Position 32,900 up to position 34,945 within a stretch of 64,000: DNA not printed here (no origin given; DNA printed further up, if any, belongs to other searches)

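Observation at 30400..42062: Complex I cluster nuoCDEGHJKLMN lacks nuoA, nuoB, nuoF and nuoI at this locus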

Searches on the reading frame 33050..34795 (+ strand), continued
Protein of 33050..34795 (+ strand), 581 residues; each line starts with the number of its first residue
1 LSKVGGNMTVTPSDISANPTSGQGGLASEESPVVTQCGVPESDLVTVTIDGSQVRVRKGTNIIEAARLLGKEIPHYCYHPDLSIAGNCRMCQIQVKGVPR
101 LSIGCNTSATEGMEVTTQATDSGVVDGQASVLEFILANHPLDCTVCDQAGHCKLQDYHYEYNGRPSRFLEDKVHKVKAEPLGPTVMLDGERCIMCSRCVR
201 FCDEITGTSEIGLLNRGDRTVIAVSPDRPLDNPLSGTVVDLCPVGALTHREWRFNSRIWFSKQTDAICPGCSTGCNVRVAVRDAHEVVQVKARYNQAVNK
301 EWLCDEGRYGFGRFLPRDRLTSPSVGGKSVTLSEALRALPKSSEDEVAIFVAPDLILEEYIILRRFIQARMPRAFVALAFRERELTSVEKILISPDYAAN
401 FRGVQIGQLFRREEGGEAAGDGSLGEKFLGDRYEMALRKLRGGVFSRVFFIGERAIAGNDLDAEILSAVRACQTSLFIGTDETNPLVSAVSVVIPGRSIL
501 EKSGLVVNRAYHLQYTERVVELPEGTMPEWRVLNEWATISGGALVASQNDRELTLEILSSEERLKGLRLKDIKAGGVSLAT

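Call 25: find_encoding_contigs(protein=P0137, flank=10000, max_places=8)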
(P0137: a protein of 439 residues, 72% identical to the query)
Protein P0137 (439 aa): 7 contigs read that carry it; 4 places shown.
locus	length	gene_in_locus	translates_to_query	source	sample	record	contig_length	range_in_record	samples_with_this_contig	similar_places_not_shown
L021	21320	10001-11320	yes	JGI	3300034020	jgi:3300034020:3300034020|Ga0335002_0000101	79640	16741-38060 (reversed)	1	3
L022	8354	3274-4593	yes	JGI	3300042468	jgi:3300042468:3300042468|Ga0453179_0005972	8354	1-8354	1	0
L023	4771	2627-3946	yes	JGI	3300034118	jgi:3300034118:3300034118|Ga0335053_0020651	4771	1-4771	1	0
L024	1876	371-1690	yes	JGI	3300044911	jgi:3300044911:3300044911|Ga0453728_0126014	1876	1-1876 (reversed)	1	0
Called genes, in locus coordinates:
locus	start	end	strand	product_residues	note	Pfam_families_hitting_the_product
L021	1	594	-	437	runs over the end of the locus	PF13677:MotB_plug, PF00691:OmpA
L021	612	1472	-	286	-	PF20560:MotA_N, PF01618:MotA_ExbB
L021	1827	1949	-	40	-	-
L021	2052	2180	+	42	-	-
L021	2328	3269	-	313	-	-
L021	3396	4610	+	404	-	PF18096:Thump_like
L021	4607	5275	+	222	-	PF02527:GidB, PF05175:MTS (faint), PF13649:Methyltransf_25 (weak), PF13847:Methyltransf_31, PF08242:Methyltransf_12 (faint)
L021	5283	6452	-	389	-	PF01728:FtsJ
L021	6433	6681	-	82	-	-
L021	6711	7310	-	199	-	-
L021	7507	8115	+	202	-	PF00329:Complex1_30kDa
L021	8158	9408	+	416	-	PF00346:Complex1_49kDa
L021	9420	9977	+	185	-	PF01257:2Fe-2S_thioredx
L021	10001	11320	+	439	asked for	PF01512:Complex1_51K, PF10531:SLBB (weak), PF22461:SLBB_2, PF10589:NADH_4Fe-4S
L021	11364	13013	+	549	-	PF00111:Fer2 (weak), PF13510:Fer2_4, PF10588:NADH-G_4Fe-4S_3, PF22117:Fer4_Nqo3, PF04879:Molybdop_Fe4S4, PF22151:Fer4_NDSU1 (weak), PF00384:Molybdopterin (weak)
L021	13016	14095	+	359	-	PF00146:NADHdh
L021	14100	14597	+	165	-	PF00499:Oxidored_q3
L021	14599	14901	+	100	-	PF00420:Oxidored_q2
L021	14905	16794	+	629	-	PF00662:Proton_antipo_N, PF00361:Proton_antipo_M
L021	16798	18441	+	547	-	PF00361:Proton_antipo_M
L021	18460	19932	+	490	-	PF00361:Proton_antipo_M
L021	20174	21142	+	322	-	-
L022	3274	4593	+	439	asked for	PF01512:Complex1_51K, PF10531:SLBB (weak), PF22461:SLBB_2, PF10589:NADH_4Fe-4S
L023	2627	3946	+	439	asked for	PF01512:Complex1_51K, PF10531:SLBB (weak), PF22461:SLBB_2, PF10589:NADH_4Fe-4S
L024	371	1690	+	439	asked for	PF01512:Complex1_51K, PF10531:SLBB (weak), PF22461:SLBB_2, PF10589:NADH_4Fe-4S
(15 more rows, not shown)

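Call 32: find_related_loci(query=A1, collection=genome_contigs, flank=10000)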
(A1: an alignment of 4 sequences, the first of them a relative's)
Query A1 (439 aa) in genome_contigs; peptide patterns used: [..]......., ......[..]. (x = any residue, [..] = any of these).
600 stretches matched a pattern (row limit reached: there are more); 599 encode a relative of the query (tblastn E <= 1e-3); the best 80 are kept; 80 distinct loci.
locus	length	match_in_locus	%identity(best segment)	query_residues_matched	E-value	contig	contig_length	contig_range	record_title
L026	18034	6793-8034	70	6-419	0e+0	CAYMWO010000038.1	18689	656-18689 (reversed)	MAG TPA_asm: uncultured Bdellovibrionales bacterium isolate SRP173033_co1_12 genome assembly, contig: NODE_5382_length_1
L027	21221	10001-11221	60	6-413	1e-160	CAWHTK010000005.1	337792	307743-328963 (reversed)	MAG: Blastocatellia bacterium isolate MFD09206.bin.2.102 genome assembly, contig: contig_1365, whole genome shotgun sequ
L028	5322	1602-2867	56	4-423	1e-161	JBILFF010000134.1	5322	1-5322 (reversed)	MAG: Bdellovibrionota bacterium isolate ME2016-07-29_3300044622_group7_bin80 Rohwer_bin1155_scaffold_5109_c1, whole geno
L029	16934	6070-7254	59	23-416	3e-158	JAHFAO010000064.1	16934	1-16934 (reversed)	MAG: Deltaproteobacteria bacterium isolate nzgw177 NODE_1497_length_16935_cov_6.717497, whole genome shotgun sequence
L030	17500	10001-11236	57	6-417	4e-155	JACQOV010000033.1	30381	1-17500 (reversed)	MAG: Deltaproteobacteria bacterium isolate NC_groundwater_1290_Ag_S-0.2um_49_37 S_p2_S4_coassembly_k141_1266667, whole g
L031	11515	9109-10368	57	3-419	4e-155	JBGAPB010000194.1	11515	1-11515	MAG: Blastocatellia bacterium isolate MAG_AAO_H10.7 AAOH10-7_opera_contig_15015, whole genome shotgun sequence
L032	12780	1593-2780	57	23-417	1e-151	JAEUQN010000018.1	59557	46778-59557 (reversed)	MAG: Blastocatellia bacterium isolate new MAG-252 NODE_18_length_59557_cov_4.411180, whole genome shotgun sequence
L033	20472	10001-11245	57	8-424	4e-151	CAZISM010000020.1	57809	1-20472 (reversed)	MAG TPA_asm: uncultured Cytophagia bacterium isolate binchicken_co66_257 genome assembly, contig: NODE_991_length_57809_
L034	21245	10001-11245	55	9-419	1e-150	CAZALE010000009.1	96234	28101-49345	MAG TPA_asm: uncultured Blastocatellaceae bacterium isolate binchicken_co71_47 genome assembly, contig: NODE_78_length_9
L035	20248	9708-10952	56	8-419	5e-150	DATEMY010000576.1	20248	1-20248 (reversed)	MAG TPA_asm: Blastocatellia bacterium isolate SMAG_U8955 k141_573257, whole genome shotgun sequence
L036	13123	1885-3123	55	9-417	1e-149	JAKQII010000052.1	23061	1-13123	MAG: Acidobacteriota bacterium isolate USDE_metabat.86_sub k141_388322, whole genome shotgun sequence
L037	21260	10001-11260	54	1-418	2e-149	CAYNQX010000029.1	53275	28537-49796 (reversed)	MAG TPA_asm: uncultured bacterium isolate binchicken_co97_412 genome assembly, contig: NODE_2364_length_53275_cov_40.901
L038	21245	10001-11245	55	9-419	3e-149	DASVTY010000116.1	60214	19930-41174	MAG TPA_asm: Pyrinomonadaceae bacterium isolate SMAG_U3303 k141_716472, whole genome shotgun sequence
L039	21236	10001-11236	55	7-415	4e-149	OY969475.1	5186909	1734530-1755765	MAG: Pyrinomonadaceae bacterium isolate MFD01916.bin.c.1 genome assembly, chromosome: 1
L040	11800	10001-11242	55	6-417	1e-147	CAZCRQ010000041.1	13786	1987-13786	MAG TPA_asm: uncultured bacterium isolate SRP098346_co1_213 genome assembly, contig: NODE_5127_length_13786_cov_7.204501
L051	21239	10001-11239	53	4-417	5e-144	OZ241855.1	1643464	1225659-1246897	MAG: Thermodesulfobacteriota bacterium isolate bf97cff6-840b-426a-aed0-598d6d542999 genome assembly, chromosome: 1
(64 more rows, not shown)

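Call 43: find_encoding_contigs(protein=P0184, flank=10000, max_places=4)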
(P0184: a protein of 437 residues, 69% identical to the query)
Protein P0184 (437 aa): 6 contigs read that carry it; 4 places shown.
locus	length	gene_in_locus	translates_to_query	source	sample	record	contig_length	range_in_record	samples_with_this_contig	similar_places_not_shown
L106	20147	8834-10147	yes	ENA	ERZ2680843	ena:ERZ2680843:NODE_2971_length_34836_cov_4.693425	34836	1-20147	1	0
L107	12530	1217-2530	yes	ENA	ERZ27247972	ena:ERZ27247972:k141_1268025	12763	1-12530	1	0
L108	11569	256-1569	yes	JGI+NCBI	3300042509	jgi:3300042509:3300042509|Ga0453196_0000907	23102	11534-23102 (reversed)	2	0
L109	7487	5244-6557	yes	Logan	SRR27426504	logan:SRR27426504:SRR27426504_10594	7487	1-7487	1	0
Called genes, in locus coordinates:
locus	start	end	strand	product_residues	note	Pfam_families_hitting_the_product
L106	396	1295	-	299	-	PF00351:Biopterin_H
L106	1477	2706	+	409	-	PF14696:Glyoxalase_5, PF00903:Glyoxalase, PF13669:Glyoxalase_4 (weak)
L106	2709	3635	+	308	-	-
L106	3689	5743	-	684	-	PF00580:UvrD-helicase, PF01443:Viral_helicase1 (faint), PF13245:AAA_19, PF13361:UvrD_C (weak), PF13538:UvrD_C_2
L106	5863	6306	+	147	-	PF00072:Response_reg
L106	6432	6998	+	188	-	PF00329:Complex1_30kDa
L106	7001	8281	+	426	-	PF00346:Complex1_49kDa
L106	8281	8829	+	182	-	PF01257:2Fe-2S_thioredx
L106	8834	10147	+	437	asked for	PF01512:Complex1_51K, PF10531:SLBB (weak), PF22461:SLBB_2, PF10589:NADH_4Fe-4S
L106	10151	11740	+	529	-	PF00111:Fer2 (weak), PF13510:Fer2_4, PF10588:NADH-G_4Fe-4S_3, PF22117:Fer4_Nqo3, PF04879:Molybdop_Fe4S4, PF22151:Fer4_NDSU1, PF00384:Molybdopterin (weak)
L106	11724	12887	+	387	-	PF00146:NADHdh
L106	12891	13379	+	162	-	PF00499:Oxidored_q3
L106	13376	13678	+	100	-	PF00420:Oxidored_q2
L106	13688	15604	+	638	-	PF00662:Proton_antipo_N, PF00361:Proton_antipo_M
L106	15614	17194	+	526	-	PF00361:Proton_antipo_M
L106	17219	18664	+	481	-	PF00361:Proton_antipo_M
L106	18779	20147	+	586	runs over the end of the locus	PF08439:Peptidase_M3_N, PF01432:Peptidase_M3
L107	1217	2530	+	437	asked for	PF01512:Complex1_51K, PF10531:SLBB (weak), PF22461:SLBB_2, PF10589:NADH_4Fe-4S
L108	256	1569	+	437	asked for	PF01512:Complex1_51K, PF10531:SLBB (weak), PF22461:SLBB_2, PF10589:NADH_4Fe-4S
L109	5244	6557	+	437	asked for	PF01512:Complex1_51K, PF10531:SLBB (weak), PF22461:SLBB_2, PF10589:NADH_4Fe-4S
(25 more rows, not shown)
